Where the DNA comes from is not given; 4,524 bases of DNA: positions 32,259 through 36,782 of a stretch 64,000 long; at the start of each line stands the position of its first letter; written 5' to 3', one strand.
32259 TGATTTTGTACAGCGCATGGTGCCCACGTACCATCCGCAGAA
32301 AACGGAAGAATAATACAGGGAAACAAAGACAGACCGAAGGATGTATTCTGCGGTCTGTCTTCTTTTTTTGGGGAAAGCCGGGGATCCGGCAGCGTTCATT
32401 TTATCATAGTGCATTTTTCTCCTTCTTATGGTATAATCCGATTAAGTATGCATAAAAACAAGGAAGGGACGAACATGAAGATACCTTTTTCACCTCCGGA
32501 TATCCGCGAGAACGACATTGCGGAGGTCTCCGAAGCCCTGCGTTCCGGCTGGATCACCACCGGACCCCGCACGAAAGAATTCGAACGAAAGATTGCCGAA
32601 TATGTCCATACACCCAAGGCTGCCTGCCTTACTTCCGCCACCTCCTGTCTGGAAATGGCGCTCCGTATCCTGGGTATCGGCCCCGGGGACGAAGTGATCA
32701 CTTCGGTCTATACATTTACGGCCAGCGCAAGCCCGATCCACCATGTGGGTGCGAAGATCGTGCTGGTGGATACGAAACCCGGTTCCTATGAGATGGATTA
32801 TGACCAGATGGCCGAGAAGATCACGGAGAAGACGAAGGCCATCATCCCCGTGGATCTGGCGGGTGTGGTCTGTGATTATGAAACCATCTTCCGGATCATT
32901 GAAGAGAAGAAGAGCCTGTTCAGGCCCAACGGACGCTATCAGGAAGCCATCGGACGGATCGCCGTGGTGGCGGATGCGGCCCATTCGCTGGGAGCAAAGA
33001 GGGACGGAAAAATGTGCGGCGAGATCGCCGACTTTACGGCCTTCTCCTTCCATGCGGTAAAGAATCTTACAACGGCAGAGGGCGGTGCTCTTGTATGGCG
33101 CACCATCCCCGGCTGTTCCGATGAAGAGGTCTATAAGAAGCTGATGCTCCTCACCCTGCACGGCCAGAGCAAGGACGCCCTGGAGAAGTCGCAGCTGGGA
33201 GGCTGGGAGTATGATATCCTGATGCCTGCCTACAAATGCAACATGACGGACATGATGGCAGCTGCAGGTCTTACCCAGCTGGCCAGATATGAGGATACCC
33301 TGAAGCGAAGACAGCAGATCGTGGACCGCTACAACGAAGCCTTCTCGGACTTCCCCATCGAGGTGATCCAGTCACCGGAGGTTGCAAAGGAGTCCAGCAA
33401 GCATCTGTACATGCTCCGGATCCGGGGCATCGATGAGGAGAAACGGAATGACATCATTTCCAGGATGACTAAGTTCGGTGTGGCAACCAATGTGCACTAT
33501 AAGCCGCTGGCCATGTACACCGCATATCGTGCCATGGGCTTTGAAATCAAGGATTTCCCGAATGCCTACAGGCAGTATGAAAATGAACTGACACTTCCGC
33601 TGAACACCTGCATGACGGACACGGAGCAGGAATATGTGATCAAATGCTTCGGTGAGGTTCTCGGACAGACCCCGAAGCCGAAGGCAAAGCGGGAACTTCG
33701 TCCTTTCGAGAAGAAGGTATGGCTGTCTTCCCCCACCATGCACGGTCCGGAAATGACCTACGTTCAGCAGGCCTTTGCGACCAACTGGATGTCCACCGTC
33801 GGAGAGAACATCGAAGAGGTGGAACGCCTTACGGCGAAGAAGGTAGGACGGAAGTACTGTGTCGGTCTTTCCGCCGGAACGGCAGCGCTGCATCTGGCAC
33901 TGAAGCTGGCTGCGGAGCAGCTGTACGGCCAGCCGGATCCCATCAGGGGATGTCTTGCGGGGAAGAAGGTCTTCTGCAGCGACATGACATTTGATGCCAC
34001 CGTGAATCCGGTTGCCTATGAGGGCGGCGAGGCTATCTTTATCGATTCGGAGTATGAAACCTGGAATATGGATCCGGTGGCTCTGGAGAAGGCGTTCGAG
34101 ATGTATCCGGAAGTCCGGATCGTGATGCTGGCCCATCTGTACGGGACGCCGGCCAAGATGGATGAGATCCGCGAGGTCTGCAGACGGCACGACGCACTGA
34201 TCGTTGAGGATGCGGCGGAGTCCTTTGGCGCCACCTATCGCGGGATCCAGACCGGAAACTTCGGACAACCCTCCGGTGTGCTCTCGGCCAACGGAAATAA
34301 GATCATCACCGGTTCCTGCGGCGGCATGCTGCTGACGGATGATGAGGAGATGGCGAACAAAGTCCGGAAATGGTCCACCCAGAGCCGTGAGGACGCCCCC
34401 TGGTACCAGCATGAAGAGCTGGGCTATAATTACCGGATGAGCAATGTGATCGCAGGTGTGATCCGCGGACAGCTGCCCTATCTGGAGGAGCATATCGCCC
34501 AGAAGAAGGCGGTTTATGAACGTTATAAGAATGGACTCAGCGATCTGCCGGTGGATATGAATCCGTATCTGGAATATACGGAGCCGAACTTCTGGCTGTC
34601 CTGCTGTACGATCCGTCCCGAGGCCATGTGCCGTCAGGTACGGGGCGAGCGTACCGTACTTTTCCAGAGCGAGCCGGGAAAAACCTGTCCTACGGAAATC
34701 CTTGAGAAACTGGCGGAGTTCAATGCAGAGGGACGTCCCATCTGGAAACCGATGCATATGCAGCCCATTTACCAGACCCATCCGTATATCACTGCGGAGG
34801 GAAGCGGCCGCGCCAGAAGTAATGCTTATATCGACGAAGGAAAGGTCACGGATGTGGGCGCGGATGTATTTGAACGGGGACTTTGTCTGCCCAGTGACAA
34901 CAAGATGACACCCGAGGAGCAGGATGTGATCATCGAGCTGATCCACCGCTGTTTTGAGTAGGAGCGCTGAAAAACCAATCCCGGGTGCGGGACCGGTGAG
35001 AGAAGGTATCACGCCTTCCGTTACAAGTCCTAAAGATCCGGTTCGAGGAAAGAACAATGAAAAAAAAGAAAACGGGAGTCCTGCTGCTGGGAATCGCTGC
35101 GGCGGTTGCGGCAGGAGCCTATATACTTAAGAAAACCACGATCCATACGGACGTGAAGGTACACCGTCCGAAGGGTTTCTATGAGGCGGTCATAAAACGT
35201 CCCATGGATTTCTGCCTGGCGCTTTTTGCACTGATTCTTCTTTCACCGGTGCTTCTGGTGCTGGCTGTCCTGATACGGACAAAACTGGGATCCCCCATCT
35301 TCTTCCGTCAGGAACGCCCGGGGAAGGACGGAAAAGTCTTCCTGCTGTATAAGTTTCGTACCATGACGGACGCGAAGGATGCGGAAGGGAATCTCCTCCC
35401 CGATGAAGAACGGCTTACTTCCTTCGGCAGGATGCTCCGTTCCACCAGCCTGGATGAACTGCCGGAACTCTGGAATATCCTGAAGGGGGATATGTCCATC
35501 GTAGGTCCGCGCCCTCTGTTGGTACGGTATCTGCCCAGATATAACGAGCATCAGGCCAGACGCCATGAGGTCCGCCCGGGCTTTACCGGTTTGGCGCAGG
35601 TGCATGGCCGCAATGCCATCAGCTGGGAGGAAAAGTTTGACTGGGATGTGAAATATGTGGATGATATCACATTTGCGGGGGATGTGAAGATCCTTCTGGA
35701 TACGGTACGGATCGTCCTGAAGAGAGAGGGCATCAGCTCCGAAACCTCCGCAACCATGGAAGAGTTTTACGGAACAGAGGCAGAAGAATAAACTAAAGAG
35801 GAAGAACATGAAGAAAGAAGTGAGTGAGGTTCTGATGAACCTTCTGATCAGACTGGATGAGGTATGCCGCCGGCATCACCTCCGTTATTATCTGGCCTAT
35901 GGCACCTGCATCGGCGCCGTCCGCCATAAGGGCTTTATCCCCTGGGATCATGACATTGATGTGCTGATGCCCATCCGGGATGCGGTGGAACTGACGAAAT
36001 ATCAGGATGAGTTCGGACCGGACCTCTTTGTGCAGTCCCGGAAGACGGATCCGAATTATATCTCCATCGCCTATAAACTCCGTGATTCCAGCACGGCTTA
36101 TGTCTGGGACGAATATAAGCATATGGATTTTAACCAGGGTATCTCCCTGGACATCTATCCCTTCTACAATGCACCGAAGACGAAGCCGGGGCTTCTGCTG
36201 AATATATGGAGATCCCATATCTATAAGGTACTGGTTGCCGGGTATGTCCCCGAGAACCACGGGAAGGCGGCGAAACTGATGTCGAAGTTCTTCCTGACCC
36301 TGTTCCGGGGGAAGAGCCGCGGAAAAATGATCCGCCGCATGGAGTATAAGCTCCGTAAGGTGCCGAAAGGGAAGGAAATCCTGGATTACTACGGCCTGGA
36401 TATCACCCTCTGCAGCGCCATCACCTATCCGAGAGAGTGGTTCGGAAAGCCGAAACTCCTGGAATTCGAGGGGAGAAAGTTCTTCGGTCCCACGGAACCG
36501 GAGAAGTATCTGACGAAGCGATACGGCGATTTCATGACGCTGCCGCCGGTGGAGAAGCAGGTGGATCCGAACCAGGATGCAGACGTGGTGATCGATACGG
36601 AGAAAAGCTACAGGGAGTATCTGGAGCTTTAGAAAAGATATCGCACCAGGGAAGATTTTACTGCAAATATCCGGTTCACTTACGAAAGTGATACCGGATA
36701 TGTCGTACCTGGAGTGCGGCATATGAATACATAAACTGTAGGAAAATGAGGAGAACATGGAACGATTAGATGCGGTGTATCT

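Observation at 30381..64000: Glycopolymer island interleaving two biosynthesis modules with five CW_binding_1 surface proteins: a candidate linked polymer-plus-binders system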

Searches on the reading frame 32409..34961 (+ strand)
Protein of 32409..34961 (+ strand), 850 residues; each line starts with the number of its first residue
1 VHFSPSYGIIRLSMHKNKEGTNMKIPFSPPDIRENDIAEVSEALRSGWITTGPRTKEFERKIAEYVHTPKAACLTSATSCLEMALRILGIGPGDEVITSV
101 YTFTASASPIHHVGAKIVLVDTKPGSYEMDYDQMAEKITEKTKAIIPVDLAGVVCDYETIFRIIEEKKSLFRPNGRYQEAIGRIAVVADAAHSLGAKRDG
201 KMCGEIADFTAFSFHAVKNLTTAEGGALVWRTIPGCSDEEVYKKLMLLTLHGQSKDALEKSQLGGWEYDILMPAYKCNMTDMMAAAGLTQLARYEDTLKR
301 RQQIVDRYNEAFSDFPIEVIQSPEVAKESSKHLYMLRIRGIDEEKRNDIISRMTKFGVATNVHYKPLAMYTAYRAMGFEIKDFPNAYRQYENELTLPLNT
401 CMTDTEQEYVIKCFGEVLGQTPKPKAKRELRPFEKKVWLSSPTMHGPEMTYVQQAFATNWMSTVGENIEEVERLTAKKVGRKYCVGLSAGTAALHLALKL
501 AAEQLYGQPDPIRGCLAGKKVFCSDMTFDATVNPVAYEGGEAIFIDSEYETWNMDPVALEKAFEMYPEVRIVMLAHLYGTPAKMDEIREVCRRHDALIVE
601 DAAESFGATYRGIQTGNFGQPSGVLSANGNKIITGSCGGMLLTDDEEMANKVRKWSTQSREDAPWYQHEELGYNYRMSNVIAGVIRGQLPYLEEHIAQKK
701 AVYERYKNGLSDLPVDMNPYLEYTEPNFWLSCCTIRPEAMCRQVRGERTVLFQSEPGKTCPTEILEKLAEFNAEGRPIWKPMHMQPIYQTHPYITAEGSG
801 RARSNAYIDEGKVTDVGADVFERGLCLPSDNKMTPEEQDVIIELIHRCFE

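Call 4: search_protein_families(library=pfam, proteins=[window:32409-34961:+], max_evalue=0.001)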
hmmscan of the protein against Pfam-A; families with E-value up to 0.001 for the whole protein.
window:32409-34961:+ (850 aa): 4 families
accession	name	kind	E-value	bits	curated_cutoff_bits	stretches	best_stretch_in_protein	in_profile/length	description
PF01041.23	DegT_DnrJ_EryC1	-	1.9e-162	541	19.8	2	31-413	2-358/360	DegT/DnrJ/EryC1/StrS aminotransferase family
PF00155.27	Aminotran_1_2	-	5.1e-11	42.8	19.7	1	54-146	42-151/361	Aminotransferase class I and II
PF01212.27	Beta_elim_lyase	-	1.4e-06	28.3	27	1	467-691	33-215/288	Beta-eliminating lyase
PF00266.25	Aminotran_5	-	3.4e-05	23.4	21.5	0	56-168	46-169/371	Aminotransferase class-V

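Call 38: search_protein_families(library=ncbifam, proteins=[window:32409-34961:+], max_evalue=0.01)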
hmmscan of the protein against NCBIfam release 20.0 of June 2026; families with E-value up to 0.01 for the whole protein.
window:32409-34961:+ (850 aa): 22 families
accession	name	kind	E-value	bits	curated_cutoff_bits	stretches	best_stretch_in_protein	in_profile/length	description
TIGR03588.1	PseC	equivalog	1.6e-137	458.5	423.5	2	25-417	2-379/380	UDP-4-amino-4,6-dideoxy-N-acetyl-beta-L-altrosamine transaminase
TIGR04181.1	NHT_00031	hypoth_equivalog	7.8e-133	442.8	420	2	438-795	2-342/359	LegC family aminotransferase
NF008658.2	PRK11658.1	equivalog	1.7e-108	362.7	631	2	25-419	5-378/379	UDP-4-amino-4-deoxy-L-arabinose aminotransferase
NF008687.0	PRK11706.1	equivalog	4.3e-90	302.2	375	2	24-413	1-369/375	dTDP-4-amino-4,6-dideoxygalactose transaminase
TIGR02379.1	ECA_wecE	subfamily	5e-68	229.6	434.85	2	25-414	2-371/376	dTDP-4-amino-4,6-dideoxy-D-glucose transaminase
TIGR04427.1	PLP_DesI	equivalog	3.8e-63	213.9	650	2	37-375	35-342/390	dTDP-4-dehydro-6-deoxyglucose aminotransferase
NF011936.0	PRK15407.1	equivalog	4.9e-62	210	423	3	425-653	25-245/440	lipopolysaccharide biosynthesis protein RfbH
NF041364.1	GntC_guanitoxin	equivalog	4.7e-07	29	415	1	80-146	72-139/356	guanitoxin biosynthesis PLP-dependent (S)-gamma-hydroxy-L-arginine cyclodehydratase GntC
NF005305.0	PRK06836.1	equivalog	4.9e-07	29.3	376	1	75-162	105-194/396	pyridoxal phosphate-dependent aminotransferase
NF006488.0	PRK08912.1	equivalog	5.3e-07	28.9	498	1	77-156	96-177/387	aminotransferase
NF006569.0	PRK09082.1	subfamily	5.9e-07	28.9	420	1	75-146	98-168/386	methionine aminotransferase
TIGR01977.1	am_tr_V_EF2568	hypoth_equivalog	5.7e-06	25.6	377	0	56-171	47-170/376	cysteine desulfurase family protein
NF046070.1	PyrdoxPyrvTramin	equivalog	1.3e-05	24.3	600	1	545-610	108-175/369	pyridoxamine--pyruvate transaminase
NF004770.0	PRK06108.1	subfamily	1.5e-05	24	422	1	66-146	94-175/396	pyridoxal phosphate-dependent aminotransferase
NF004975.0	PRK06348.1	equivalog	2.8e-05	23.3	549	1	74-162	95-186/384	pyridoxal phosphate-dependent aminotransferase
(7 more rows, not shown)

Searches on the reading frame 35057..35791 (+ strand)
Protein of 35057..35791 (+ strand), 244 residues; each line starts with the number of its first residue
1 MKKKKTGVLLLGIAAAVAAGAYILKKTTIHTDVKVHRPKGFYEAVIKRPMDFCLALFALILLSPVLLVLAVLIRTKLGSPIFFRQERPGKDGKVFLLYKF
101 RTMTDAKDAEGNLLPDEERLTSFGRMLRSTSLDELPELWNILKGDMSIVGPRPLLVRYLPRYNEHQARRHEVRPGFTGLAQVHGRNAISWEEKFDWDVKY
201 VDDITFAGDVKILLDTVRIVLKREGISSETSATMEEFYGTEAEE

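Call 4: search_protein_families(library=pfam, proteins=[window:35057-35791:+], max_evalue=0.001)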
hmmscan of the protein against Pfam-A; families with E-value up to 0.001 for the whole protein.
window:35057-35791:+ (244 aa): 1 family
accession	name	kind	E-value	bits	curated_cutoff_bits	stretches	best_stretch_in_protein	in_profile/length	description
PF02397.22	Bac_transf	-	9.7e-63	211.4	27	1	47-222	1-179/179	Bacterial sugar transferase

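Call 38: search_protein_families(library=ncbifam, proteins=[window:35057-35791:+], max_evalue=0.01)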
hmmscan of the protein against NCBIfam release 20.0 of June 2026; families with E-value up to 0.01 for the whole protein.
window:35057-35791:+ (244 aa): 10 families
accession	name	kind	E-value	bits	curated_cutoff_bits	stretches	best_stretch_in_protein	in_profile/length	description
TIGR03025.1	EPS_sugtrans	subfamily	5.4e-73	246.7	295.55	1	43-225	254-443/445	exopolysaccharide biosynthesis polyprenyl glycosylphosphotransferase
TIGR03023.1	WcaJ_sugtrans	equivalog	4.1e-59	201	410.75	1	42-222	258-448/453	undecaprenyl-phosphate glucose phosphotransferase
TIGR03022.1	WbaP_sugtrans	subfamily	1.1e-57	196.3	403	2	117-225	346-454/456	undecaprenyl-phosphate galactose phosphotransferase WbaP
NF052601.1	undeca_RfbP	equivalog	2.7e-50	170.9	330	2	116-221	131-236/244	undecaprenyl-phosphate galactose phosphotransferase family protein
TIGR03013.1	EpsB_2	subfamily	1.2e-47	163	393.35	1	43-225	251-441/443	TIGR03013 family XrtA/PEP-CTERM system glycosyltransferase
NF041877.1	EPS_EpsZ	equivalog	1.4e-44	152.5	800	1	43-227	262-459/459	exopolysaccharide biosynthesis polyisoprenyl-phosphate hexose-1-phosphate transferase EpsZ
NF007518.0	PRK10124.1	equivalog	2.4e-36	125.4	684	1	44-217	271-454/464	undecaprenyl-phosphate glucose phosphotransferase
NF011751.0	PRK15204.1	equivalog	5e-36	124.3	907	1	45-225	278-474/476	undecaprenyl-phosphate galactose phosphotransferase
NF050817.1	PolSacchBiosHfsE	equivalog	8.1e-35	120.4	750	1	43-221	268-460/467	polysaccharide biosynthesis protein HfsE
NF045514.1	glycotran_HepC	equivalog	1.4e-26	93.1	140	1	42-154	112-212/220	heterocyst development glycosyltransferase HepC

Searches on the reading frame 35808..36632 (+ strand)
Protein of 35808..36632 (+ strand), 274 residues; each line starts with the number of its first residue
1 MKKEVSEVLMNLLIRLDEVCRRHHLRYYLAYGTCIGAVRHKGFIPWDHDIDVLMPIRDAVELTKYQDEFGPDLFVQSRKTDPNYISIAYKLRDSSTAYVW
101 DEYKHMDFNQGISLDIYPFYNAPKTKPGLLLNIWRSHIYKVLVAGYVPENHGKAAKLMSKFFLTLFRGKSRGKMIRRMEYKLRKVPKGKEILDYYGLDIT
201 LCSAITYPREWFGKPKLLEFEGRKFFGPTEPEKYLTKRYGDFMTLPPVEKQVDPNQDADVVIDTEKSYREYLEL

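Call 4: search_protein_families(library=pfam, proteins=[window:35808-36632:+], max_evalue=0.001)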
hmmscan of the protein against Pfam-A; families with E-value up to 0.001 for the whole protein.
window:35808-36632:+ (274 aa): 1 family
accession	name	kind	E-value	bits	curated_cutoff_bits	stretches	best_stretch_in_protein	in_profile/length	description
PF04991.19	LicD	-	2.9e-37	129.4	22.6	1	20-240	1-227/227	LicD family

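Call 38: search_protein_families(library=ncbifam, proteins=[window:35808-36632:+], max_evalue=0.01)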
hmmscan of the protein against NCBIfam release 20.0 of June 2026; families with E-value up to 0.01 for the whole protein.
window:35808-36632:+ (274 aa): 1 family
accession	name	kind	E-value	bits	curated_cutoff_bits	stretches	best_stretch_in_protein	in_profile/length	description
NF045866.1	GGPL_Ptran_Mf1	equivalog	1.1e-19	71.5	225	1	9-246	5-225/240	diacylglycerol cholinephosphotransferase Mf1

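Call 43: find_homologous_proteins(query=window:35808-36632:+, max_evalue=1e-40)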
Query window:35808-36632:+ (274 aa): 244 proteins with E <= 1e-40 among 3526 candidates; the best 120 are listed.
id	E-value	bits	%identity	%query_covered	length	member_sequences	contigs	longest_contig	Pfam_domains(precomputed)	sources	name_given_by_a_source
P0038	4.6e-187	638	100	100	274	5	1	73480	PF04991.20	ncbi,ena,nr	ncbi:MAG: LicD family protein [Eubacterium sp.]|nr:LicD family protein [Eubacterium sp.]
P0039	2.3e-169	580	90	100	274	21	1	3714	PF04991.20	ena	-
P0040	4.4e-163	559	86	100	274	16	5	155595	PF04991.20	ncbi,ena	-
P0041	2.5e-160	550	85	100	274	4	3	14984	PF04991.20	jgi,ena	-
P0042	1.2e-153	528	81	100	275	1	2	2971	PF04991.20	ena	-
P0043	9.8e-152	522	80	100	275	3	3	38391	PF04991.20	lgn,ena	-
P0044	4.2e-141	487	73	100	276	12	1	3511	PF04991.20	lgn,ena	-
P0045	1.1e-138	479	75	96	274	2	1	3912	PF04991.20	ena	-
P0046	4.1e-130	451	70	100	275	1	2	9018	PF04991.20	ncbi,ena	-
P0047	4.4e-117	408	65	99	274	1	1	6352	PF04991.20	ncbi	-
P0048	1.6e-115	403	62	99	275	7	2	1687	PF04991.20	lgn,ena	-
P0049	1.6e-115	403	62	100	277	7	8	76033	PF04991.20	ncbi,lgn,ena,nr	ncbi:MAG: LicD family protein [Lachnospiraceae bacterium]|nr:LicD family protein [Lachnospiraceae ba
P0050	1.1e-114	401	64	99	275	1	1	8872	PF04991.20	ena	-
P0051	1.7e-111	390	62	99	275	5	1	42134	PF04991.20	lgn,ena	-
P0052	2.3e-111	390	61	99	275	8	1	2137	PF04991.20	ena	-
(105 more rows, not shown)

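Call 57: find_encoding_contigs(protein=P0043, flank=10000, max_places=1)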
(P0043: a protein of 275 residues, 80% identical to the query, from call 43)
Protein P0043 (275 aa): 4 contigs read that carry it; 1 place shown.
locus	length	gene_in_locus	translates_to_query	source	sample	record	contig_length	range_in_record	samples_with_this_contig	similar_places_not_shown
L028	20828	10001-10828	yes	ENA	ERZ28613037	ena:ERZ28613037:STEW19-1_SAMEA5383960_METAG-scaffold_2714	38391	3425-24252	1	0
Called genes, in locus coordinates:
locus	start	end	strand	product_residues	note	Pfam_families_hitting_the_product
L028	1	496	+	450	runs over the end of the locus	-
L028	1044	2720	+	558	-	PF00682:HMGL-like, PF22615:IPMS_D2, PF08502:LeuA_dimer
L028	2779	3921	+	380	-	-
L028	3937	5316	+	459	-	PF18975:DUF5711, PF24805:EIF3I (weak)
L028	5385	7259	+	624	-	PF13727:CoA_binding_3, PF04321:RmlD_sub_bind, PF01073:3Beta_HSD, PF01370:Epimerase, PF02719:Polysacc_synt_2, PF07993:NAD_binding_4 (faint), PF16363:GDP_Man_Dehyd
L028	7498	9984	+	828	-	PF00155:Aminotran_1_2, PF01041:DegT_DnrJ_EryC1, PF01212:Beta_elim_lyase (faint), PF01041:DegT_DnrJ_EryC1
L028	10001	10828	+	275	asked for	PF04991:LicD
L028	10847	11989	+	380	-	PF07922:Glyco_transf_52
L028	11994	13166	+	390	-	PF04932:Wzy_C (weak)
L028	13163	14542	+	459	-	-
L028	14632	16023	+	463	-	PF19085:Choline_bind_2, PF00150:Cellulase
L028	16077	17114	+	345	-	PF00188:CAP, PF01473:Choline_bind_1, PF19127:Choline_bind_3, PF01473:Choline_bind_1 (weak), PF19127:Choline_bind_3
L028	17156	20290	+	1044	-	PF01473:Choline_bind_1 (faint), PF19127:Choline_bind_3 (weak)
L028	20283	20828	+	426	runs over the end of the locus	PF13439:Glyco_transf_4, PF13579:Glyco_trans_4_4, PF00534:Glycos_transf_1, PF13524:Glyco_trans_1_2 (faint), PF13692:Glyco_trans_1_4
